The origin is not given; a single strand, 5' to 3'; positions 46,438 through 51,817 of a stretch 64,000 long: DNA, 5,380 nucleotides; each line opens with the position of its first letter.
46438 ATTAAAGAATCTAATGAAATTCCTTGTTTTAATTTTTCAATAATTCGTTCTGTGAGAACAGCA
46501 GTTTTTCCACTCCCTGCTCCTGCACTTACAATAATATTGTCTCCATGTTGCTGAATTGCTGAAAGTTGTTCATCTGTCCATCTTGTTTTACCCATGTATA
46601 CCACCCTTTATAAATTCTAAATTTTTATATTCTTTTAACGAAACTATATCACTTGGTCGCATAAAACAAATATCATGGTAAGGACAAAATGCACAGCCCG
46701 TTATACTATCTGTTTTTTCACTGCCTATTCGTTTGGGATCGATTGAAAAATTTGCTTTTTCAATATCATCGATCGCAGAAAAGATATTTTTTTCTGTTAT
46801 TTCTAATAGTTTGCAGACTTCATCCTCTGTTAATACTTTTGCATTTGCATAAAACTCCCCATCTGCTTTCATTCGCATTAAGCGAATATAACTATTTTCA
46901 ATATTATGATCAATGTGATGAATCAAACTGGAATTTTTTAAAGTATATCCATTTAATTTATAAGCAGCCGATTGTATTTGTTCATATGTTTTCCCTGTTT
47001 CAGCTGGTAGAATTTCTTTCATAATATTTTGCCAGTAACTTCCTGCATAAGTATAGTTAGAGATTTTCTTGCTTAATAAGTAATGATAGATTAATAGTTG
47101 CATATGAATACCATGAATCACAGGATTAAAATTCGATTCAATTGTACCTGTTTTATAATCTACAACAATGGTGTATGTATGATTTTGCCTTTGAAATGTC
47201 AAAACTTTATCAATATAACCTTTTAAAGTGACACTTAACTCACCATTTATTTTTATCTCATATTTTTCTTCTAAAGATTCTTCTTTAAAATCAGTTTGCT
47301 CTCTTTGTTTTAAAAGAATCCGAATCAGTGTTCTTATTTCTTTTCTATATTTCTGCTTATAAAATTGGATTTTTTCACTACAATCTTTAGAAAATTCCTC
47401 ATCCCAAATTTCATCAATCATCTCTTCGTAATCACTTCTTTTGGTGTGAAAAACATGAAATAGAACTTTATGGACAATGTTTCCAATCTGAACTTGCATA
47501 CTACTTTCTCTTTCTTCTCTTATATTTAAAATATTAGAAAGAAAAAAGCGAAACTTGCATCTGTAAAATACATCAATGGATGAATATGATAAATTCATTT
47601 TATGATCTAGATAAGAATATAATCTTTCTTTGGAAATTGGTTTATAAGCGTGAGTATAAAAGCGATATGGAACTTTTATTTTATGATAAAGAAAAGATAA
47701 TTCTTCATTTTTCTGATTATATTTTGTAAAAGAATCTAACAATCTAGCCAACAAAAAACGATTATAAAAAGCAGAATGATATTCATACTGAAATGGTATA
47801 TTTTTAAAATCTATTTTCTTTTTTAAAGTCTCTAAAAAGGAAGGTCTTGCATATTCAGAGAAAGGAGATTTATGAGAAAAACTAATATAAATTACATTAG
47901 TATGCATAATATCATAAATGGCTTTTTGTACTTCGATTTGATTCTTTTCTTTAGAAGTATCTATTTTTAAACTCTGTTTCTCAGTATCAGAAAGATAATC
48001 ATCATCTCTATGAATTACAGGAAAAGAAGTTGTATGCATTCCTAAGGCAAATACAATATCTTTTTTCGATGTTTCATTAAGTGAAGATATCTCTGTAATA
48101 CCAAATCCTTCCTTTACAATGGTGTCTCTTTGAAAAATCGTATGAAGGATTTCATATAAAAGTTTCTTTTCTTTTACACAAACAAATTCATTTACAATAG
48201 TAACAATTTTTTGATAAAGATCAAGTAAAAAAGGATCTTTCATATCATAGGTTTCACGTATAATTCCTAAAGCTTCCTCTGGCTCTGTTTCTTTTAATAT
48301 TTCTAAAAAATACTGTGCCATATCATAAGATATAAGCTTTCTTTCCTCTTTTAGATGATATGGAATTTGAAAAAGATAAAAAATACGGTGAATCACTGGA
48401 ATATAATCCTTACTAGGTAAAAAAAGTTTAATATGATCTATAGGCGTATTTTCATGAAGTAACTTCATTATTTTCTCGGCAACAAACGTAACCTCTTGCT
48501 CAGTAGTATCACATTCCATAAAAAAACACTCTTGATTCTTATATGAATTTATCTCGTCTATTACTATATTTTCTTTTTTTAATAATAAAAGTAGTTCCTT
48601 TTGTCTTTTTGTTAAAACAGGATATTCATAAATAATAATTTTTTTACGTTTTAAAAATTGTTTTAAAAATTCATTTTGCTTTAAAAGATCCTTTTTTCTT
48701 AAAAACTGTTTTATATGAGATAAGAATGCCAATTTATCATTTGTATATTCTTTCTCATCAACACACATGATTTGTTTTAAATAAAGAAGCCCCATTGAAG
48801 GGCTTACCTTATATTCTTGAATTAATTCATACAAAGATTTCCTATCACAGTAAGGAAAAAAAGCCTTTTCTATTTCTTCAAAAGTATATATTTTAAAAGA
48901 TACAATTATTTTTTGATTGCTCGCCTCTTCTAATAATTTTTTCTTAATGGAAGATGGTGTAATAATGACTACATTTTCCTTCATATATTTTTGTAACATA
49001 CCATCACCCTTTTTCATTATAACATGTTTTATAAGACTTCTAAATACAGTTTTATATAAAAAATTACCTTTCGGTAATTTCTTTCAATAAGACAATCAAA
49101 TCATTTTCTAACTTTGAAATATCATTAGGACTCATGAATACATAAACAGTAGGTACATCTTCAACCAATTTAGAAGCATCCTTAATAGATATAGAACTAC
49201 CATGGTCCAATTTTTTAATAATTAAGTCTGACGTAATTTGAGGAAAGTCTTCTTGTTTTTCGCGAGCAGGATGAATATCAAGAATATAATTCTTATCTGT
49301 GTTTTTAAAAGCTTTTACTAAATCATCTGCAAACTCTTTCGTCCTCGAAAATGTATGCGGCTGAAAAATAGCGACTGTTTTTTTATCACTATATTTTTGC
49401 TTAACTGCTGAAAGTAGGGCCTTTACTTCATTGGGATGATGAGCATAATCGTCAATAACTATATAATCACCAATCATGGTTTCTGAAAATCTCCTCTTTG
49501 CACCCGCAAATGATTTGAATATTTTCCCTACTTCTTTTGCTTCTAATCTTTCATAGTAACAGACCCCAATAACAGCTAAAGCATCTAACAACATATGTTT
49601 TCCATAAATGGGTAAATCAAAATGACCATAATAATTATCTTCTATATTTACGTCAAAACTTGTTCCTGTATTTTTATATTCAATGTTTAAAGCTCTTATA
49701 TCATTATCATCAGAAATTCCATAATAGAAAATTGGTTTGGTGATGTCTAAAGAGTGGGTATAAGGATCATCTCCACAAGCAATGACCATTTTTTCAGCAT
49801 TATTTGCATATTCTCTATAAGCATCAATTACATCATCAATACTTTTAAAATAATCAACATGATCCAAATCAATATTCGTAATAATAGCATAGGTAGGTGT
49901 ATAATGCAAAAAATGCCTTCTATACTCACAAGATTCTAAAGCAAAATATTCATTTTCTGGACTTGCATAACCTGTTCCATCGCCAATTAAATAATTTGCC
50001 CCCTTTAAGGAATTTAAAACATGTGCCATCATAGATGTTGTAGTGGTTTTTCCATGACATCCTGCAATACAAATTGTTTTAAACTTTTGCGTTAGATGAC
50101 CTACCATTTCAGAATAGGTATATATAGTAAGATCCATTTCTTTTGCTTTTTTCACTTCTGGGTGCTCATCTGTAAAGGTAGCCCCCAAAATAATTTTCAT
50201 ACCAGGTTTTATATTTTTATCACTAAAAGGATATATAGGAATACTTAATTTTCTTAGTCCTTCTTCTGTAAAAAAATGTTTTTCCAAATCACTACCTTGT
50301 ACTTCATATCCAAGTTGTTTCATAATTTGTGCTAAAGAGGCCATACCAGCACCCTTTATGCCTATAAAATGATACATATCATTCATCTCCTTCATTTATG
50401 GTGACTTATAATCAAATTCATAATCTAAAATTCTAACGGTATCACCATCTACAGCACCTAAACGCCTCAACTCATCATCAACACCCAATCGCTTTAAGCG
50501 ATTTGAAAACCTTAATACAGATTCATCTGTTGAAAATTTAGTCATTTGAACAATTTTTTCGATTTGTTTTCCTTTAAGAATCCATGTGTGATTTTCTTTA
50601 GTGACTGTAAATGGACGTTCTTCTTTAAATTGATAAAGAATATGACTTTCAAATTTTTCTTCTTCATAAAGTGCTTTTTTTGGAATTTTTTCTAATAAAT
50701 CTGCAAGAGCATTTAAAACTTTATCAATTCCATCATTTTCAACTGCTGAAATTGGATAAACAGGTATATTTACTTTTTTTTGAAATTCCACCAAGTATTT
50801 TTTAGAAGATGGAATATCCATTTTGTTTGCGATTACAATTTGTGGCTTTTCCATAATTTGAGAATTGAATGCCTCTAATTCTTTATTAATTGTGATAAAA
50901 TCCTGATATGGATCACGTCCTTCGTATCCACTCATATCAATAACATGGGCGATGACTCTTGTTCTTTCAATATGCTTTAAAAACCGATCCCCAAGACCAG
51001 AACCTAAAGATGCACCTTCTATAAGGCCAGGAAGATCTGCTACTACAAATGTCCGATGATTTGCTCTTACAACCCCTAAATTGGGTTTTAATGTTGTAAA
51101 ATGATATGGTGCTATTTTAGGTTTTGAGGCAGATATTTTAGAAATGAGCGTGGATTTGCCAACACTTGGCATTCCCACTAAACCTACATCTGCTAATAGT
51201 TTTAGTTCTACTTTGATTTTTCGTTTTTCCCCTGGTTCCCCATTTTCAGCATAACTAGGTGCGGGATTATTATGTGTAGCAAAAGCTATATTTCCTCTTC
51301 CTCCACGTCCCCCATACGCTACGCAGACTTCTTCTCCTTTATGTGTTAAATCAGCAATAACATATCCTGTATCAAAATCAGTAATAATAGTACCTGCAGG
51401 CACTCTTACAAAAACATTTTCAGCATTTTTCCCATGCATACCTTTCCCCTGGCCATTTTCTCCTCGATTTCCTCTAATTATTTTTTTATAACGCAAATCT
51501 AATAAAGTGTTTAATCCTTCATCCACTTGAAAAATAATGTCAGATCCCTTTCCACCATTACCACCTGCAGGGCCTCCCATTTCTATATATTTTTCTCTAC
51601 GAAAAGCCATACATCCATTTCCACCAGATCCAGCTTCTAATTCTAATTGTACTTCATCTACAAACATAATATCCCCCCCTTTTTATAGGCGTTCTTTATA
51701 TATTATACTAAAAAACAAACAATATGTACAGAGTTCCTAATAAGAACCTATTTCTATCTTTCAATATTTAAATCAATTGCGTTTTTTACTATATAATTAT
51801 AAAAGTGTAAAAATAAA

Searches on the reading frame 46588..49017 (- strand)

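Call 17: search_protein_families(library=ncbifam, proteins=[window:46588-49017:-], max_evalue=0.01)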
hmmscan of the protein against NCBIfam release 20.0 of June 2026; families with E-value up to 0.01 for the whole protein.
window:46588-49017:- (809 aa): 5 families
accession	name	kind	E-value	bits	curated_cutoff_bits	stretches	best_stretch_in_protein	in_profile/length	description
TIGR02773.1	addB_Gpos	equivalog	1.5e-27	95.7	903.7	1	453-801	761-1141/1159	helicase-exonuclease AddAB subunit AddB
TIGR02786.1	addB_alphas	equivalog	1e-05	23.9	486.5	1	508-650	787-929/1024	double-strand break repair protein AddB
TIGR01896.1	cas_AF1879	equivalog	0.0022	17.7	103.35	1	489-628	49-187/273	type I-A CRISPR-associated protein Cas4/Csa1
TIGR03623.1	TIGR03623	subfamily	0.0026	16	299.6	1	568-658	710-794/876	probable DNA repair protein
TIGR00372.1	cas4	equivalog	0.0029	17.5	65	1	572-682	42-151/180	CRISPR-associated protein Cas4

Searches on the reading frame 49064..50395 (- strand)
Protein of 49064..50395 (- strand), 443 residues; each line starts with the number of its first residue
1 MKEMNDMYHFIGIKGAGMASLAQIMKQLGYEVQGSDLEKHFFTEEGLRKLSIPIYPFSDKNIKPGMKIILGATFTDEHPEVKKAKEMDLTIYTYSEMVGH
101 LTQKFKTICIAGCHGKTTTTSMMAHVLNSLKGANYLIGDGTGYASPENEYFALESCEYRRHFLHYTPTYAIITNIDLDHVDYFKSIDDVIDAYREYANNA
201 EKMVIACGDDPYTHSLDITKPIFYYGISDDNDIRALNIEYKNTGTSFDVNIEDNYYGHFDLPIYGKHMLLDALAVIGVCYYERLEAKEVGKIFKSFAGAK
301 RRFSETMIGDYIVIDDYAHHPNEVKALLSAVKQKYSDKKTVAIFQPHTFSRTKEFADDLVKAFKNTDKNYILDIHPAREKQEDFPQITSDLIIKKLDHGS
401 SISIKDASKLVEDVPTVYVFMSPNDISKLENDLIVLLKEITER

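Call 17: search_protein_families(library=ncbifam, proteins=[window:49064-50395:-], max_evalue=0.01)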
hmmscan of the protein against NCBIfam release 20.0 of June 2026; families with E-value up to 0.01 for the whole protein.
window:49064-50395:- (443 aa): 26 families (the best 25 are shown)
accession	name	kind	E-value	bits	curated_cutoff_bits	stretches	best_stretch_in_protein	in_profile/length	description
TIGR01082.1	murC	equivalog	3.1e-113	379.2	335.1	1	8-426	2-432/449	UDP-N-acetylmuramate--L-alanine ligase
NF011171.0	PRK14573.1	equivalog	6.4e-60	202.9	1015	1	5-386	4-391/809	bifunctional UDP-N-acetylmuramate--L-alanine ligase/D-alanine--D-alanine ligase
TIGR01081.1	mpl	equivalog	5.3e-35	121.3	388.7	1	9-373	3-386/448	UDP-N-acetylmuramate:L-alanyl-gamma-D-glutamyl-meso-diaminopimelate ligase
NF001126.0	PRK00139.1-4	equivalog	1.5e-27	96.3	373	2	169-342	196-372/486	UDP-N-acetylmuramoyl-L-alanyl-D-glutamate--2,6-diaminopimelate ligase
NF053645.1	pMurC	equivalog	8.8e-26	90.6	560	2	10-129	3-126/492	pseudomurein biosynthesis peptide ligase pMurC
NF053648.1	pMurE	equivalog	5.1e-24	84.8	600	1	167-366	190-381/464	pseudomurein biosynthesis peptide ligase pMurE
TIGR01143.1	murF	subfamily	7.8e-23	81.1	288.6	2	166-343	149-330/418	UDP-N-acetylmuramoyl-tripeptide--D-alanyl-D-alanine ligase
TIGR01087.1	murD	equivalog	3.1e-20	72.7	211.95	1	12-305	6-310/441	UDP-N-acetylmuramoyl-L-alanine--D-glutamate ligase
TIGR01085.1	murE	subfamily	7.8e-20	71.2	257.3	2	169-344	180-364/472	UDP-N-acetylmuramyl-tripeptide synthetase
NF008896.0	PRK11929.1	equivalog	1.1e-15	56.6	1023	1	169-344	204-391/965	bifunctional UDP-N-acetylmuramoyl-L-alanyl-D-glutamate--2,6-diaminopimelate ligase MurE/UDP-N-acetylmuramoyl-tripeptide--D-alanyl-D-alanine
NF001124.0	PRK00139.1-2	equivalog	3.5e-14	52.4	476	1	170-343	202-382/500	UDP-N-acetylmuramoyl-L-alanyl-D-glutamate--2,6-diaminopimelate ligase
NF010628.0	PRK14022.1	equivalog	8.6e-10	37.9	536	1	170-398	204-424/483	UDP-N-acetylmuramoyl-L-alanyl-D-glutamate--L-lysine ligase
NF001123.0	PRK00139.1-1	equivalog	1.1e-09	37.5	586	1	169-337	199-376/493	UDP-N-acetylmuramoyl-L-alanyl-D-glutamate--2,6-diaminopimelate ligase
NF033197.0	F430_CfbE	equivalog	1.7e-09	37.2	250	1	82-131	74-125/430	coenzyme F430 synthase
NF053647.1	pMurD2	equivalog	4.4e-09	35.7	550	1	29-222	23-228/405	pseudomurein biosynthesis peptide ligase pMurD2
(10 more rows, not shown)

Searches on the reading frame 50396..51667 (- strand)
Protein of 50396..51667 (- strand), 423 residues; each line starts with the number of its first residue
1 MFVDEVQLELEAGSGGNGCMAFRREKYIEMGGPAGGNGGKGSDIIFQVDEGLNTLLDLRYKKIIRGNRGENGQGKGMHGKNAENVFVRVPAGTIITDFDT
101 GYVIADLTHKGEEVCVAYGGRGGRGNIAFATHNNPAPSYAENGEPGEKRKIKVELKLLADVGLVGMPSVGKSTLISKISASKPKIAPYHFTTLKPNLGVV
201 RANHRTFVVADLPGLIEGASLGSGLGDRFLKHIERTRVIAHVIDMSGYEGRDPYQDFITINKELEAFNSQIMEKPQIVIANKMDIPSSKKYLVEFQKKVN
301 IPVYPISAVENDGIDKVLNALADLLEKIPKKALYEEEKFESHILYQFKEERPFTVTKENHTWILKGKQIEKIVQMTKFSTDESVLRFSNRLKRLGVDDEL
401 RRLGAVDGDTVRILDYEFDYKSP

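Call 3: search_protein_families(library=pfam, proteins=[window:50396-51667:-], max_evalue=0.01)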
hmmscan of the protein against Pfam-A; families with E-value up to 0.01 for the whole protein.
window:50396-51667:- (423 aa): 8 families
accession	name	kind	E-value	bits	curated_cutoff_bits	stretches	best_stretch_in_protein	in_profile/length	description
PF01018.28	GTP1_OBG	-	3.9e-58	195.9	27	1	3-157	1-155/155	GTP1/OBG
PF09269.16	DUF1967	-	5.8e-26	90.8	27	1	353-420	1-70/70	Domain of unknown function (DUF1967)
PF01926.29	MMR_HSR1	-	1.4e-24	86.8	21.9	1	160-282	1-113/113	50S ribosome-binding GTPase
PF02421.24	FeoB_N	-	1.3e-12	47.9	27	1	161-320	3-155/156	Ferrous iron transport protein B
PF03308.22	MeaB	-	0.00025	20.6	23.1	0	160-179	35-54/273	Methylmalonyl Co-A mutase-associated GTPase MeaB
PF00009.33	GTP_EFTU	-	0.00026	21.1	26.5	0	272-326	120-187/188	Elongation factor Tu GTP binding domain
PF03193.22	RsgA_GTPase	-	0.001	19.3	30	0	260-323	42-106/174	RsgA GTPase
PF03029.23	ATP_bind_1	-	0.0062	16.8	27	0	204-299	90-182/240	Conserved hypothetical ATP binding protein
